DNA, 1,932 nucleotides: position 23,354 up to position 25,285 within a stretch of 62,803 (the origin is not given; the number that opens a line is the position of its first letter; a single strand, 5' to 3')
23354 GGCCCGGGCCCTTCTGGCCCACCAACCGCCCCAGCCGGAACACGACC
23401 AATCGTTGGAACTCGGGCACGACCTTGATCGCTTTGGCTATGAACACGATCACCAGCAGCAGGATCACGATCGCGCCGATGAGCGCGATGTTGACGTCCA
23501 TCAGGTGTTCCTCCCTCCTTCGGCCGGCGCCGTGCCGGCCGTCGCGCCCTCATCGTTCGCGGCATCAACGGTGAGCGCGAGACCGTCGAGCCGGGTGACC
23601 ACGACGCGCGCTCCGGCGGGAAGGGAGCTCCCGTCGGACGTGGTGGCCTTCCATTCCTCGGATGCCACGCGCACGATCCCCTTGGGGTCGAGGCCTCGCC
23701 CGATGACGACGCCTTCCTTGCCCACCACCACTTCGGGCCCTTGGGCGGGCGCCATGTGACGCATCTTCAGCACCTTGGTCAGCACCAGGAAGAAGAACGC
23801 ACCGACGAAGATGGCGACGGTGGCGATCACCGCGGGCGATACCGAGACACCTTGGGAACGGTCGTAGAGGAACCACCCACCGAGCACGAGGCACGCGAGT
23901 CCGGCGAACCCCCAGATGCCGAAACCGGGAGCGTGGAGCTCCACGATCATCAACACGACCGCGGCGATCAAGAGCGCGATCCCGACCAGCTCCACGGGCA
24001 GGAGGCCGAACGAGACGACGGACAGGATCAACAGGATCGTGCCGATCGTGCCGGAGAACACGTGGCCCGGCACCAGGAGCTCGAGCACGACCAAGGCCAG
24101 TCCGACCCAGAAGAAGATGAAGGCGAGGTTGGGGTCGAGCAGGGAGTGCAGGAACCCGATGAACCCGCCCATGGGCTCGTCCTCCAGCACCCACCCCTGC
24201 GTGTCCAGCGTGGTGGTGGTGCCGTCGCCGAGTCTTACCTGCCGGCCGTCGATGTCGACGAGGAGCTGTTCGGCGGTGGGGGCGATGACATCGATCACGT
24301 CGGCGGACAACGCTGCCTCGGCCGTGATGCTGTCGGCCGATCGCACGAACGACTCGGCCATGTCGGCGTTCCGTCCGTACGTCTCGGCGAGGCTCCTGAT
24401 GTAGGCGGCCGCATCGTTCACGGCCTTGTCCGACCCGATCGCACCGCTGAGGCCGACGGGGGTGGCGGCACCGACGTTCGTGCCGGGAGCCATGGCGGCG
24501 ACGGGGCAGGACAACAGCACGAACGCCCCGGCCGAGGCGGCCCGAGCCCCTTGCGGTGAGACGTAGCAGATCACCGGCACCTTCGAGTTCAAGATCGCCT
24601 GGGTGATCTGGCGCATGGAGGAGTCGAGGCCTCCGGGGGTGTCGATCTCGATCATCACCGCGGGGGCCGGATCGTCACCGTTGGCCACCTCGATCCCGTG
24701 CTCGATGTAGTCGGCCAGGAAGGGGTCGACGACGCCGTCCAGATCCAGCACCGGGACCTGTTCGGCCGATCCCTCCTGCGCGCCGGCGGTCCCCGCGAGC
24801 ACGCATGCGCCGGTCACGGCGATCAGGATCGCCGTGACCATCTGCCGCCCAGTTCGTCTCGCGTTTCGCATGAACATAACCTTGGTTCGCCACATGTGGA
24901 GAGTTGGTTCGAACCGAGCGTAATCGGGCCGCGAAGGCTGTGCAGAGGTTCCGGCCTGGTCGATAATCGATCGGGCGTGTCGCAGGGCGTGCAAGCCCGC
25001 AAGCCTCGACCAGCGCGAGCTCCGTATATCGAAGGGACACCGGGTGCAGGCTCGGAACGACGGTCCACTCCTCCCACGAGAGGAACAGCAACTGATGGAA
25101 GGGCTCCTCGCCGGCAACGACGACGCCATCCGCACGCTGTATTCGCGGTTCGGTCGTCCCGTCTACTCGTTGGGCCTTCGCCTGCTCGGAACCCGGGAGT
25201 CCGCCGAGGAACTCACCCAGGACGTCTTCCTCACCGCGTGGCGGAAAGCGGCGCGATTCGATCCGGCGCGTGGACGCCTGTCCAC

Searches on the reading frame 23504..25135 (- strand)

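Call 76: search_protein_families(library=pfam, proteins=[window:23504-25135:-], max_evalue=0.00001)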
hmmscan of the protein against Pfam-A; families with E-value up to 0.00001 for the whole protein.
window:23504-25135:- (544 aa): 3 families
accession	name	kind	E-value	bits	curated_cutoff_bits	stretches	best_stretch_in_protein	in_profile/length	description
PF24961.1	NfeD_membrane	-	4.3e-20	72.4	26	1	336-454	1-119/119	NfeD integral membrane domain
PF25145.1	NfeD1b_N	-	7.7e-20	71.7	40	1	127-270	2-141/189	NfeD1b, N-terminal domain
PF01957.25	NfeD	-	3.4e-12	46.8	29.1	1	470-523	4-55/57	NfeD-like C-terminal, partner-binding domain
